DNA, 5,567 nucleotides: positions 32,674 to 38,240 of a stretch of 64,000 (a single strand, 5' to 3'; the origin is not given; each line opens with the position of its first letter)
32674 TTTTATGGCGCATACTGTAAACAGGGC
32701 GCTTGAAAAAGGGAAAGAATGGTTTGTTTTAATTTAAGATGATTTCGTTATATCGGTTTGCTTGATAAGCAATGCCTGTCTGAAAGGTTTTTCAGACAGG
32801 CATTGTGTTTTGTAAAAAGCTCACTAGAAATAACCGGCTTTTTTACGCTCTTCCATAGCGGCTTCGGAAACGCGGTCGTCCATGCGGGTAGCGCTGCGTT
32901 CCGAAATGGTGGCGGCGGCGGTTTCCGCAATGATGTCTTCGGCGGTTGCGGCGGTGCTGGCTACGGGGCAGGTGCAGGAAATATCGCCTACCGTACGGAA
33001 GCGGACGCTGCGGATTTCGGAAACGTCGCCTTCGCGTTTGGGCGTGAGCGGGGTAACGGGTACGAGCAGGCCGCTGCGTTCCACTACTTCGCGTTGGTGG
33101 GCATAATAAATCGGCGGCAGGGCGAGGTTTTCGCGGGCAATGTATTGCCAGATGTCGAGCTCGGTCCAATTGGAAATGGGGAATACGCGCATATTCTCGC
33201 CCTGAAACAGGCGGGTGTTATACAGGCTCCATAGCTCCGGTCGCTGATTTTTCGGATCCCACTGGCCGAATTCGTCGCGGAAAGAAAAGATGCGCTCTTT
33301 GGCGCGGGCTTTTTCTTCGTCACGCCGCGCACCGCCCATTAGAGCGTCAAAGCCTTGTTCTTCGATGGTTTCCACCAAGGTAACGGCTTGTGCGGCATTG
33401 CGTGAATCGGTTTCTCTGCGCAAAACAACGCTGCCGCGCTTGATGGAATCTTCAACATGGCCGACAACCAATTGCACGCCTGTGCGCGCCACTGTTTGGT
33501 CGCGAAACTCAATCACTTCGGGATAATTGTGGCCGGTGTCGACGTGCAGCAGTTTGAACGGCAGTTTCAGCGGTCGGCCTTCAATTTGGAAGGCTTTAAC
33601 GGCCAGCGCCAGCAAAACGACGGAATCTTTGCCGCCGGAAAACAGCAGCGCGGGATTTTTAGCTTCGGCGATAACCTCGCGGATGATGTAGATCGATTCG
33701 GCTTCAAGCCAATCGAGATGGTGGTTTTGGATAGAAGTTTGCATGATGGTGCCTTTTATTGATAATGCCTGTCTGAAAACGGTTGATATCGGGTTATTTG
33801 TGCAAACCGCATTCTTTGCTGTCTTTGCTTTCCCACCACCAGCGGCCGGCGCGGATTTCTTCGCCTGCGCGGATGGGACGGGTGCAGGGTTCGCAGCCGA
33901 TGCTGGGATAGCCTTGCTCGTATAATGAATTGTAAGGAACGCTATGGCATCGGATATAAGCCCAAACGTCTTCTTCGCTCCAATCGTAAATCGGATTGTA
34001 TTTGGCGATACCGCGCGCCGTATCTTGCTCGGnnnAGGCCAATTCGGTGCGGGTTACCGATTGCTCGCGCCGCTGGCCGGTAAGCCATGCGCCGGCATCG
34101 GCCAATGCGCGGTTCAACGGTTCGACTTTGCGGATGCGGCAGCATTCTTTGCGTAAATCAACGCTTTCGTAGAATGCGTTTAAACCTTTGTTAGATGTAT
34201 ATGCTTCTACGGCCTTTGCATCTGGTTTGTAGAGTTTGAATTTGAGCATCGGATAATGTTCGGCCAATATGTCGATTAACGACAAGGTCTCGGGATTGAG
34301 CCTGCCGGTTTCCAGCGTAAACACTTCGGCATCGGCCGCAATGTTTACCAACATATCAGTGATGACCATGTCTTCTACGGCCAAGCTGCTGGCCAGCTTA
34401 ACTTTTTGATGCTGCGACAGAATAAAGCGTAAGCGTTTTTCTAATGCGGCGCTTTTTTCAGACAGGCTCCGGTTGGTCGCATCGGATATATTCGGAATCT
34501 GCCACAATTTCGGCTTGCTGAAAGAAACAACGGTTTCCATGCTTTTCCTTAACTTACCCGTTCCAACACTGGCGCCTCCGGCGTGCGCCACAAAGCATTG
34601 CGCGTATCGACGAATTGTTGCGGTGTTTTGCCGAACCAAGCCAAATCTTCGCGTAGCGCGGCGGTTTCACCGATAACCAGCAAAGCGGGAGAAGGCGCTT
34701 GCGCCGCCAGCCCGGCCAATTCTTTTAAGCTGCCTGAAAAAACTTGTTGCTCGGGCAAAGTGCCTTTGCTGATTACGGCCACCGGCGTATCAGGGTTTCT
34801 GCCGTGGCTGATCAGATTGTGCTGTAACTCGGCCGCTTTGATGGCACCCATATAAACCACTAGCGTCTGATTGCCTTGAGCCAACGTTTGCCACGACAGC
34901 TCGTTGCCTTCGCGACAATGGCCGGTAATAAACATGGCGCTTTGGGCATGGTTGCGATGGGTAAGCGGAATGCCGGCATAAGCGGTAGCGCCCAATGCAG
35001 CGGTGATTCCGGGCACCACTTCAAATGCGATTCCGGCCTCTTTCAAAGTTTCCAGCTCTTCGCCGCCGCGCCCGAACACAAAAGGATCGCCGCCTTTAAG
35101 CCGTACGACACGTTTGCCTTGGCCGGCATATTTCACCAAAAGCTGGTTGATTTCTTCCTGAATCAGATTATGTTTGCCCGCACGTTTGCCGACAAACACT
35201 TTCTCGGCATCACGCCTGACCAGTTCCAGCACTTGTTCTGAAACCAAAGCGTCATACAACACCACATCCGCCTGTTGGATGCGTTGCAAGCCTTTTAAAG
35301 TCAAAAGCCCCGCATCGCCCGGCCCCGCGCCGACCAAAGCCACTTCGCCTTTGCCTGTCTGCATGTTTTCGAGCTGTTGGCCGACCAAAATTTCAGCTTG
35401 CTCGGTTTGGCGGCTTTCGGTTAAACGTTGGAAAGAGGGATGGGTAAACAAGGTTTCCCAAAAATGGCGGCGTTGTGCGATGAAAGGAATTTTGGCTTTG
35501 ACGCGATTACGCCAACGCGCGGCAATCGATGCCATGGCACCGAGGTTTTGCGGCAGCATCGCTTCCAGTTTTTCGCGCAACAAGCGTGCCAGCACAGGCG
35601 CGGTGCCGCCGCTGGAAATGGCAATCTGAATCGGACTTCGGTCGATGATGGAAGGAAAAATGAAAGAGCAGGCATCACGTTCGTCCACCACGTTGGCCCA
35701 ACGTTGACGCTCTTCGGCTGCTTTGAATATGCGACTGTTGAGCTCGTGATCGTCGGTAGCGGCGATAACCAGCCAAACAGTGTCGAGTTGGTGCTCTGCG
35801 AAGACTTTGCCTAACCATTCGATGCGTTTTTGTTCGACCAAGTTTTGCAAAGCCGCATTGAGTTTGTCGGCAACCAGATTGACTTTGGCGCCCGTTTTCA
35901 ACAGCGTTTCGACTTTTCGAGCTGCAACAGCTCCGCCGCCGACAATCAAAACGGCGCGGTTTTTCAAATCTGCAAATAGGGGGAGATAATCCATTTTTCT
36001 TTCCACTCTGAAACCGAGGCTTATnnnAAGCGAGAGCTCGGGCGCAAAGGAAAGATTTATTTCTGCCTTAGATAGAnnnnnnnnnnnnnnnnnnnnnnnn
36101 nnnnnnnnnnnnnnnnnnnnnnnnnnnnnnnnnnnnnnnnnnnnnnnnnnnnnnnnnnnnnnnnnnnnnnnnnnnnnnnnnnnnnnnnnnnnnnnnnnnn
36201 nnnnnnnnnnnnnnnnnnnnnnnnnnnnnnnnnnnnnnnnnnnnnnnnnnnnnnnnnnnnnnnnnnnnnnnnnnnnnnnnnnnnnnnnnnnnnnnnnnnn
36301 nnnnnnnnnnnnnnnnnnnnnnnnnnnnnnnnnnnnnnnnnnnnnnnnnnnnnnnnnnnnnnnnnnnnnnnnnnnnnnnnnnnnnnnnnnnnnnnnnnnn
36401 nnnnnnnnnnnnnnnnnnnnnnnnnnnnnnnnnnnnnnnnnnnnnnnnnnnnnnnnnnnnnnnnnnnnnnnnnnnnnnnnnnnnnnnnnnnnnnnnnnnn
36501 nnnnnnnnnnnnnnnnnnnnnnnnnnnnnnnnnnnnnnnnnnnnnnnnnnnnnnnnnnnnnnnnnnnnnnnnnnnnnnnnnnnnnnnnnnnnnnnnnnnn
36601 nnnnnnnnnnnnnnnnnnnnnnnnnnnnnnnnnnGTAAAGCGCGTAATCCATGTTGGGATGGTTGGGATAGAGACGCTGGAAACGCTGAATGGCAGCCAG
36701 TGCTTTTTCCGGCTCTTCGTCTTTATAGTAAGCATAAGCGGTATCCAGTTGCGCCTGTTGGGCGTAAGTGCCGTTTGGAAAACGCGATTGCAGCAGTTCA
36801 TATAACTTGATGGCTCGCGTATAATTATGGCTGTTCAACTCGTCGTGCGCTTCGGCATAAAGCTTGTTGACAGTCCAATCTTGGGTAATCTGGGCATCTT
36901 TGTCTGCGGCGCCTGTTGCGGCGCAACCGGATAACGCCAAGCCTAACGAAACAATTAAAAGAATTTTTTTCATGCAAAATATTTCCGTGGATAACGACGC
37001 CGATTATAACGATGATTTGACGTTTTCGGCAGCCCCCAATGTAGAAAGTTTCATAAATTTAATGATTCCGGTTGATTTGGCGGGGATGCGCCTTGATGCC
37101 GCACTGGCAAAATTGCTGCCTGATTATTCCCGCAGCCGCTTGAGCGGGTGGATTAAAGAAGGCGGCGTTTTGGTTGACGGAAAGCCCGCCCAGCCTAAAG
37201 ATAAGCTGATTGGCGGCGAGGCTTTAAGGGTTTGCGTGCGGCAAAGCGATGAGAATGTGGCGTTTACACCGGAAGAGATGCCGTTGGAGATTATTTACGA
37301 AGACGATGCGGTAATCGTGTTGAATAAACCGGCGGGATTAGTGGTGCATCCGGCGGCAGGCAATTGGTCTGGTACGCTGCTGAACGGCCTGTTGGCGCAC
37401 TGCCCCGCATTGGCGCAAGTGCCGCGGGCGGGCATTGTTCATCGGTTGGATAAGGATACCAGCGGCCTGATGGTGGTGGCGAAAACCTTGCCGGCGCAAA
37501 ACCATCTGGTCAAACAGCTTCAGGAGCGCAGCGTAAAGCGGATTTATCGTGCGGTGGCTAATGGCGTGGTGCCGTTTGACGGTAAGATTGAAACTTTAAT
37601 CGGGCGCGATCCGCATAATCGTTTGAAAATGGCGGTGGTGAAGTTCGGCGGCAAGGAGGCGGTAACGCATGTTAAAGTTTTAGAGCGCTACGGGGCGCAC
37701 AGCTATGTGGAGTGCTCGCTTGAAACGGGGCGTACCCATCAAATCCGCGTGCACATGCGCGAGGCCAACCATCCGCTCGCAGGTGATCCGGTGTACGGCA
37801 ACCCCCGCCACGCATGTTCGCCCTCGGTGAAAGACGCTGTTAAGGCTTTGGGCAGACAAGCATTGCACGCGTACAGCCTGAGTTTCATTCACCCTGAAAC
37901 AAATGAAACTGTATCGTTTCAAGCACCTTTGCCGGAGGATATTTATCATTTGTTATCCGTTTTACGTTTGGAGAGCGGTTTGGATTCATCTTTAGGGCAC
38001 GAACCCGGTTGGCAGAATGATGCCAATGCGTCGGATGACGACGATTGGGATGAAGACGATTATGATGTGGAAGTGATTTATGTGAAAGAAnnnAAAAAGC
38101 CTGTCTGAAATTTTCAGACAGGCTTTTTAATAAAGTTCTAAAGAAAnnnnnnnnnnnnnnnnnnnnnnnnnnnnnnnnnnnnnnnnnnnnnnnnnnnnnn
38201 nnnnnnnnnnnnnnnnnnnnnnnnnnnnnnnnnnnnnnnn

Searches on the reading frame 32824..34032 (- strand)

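Call 78: search_protein_families(library=pfam, proteins=[window:32824-34032:-], max_evalue=0.00001)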
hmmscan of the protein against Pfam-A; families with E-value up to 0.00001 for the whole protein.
window:32824-34032:- (402 aa): 1 family
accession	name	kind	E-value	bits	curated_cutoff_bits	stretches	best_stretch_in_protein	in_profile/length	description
PF01507.26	PAPS_reduct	-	4e-41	141.4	22.5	1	127-355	2-174/175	Phosphoadenosine phosphosulfate reductase domain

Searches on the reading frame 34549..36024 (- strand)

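Call 31: search_protein_families(library=pfam, proteins=[window:34549-36024:-], max_evalue=0.00001)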
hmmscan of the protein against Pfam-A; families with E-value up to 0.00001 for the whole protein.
window:34549-36024:- (491 aa): 4 families
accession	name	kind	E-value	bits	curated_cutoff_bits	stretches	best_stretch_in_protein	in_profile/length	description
PF00590.25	TP_methylase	-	7.4e-56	189.9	27.8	1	228-437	2-212/212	Tetrapyrrole (Corrin/Porphyrin) Methylases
PF13241.12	NAD_binding_7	-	6e-31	107.5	22.1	1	16-125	1-104/104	Putative NAD(P)-binding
PF10414.14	CysG_dimeriser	-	2.6e-14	53.2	23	1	160-218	1-58/58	Sirohaem synthase dimerisation region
PF14824.11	Sirohm_synth_M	-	3e-10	39.9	25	1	129-156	1-28/28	Sirohaem biosynthesis protein central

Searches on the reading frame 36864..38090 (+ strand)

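Call 78: search_protein_families(library=pfam, proteins=[window:36864-38090:+], max_evalue=0.00001)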
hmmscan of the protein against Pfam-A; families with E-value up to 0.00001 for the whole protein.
window:36864-38090:+ (409 aa): 2 families
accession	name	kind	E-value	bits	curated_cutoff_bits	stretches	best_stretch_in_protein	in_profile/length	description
PF00849.27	PseudoU_synth_2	-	1.3e-34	120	26.8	1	150-299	2-151/152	RNA pseudouridylate synthase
PF01479.30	S4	-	4.2e-09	36.4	22.8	1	75-115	1-42/48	S4 domain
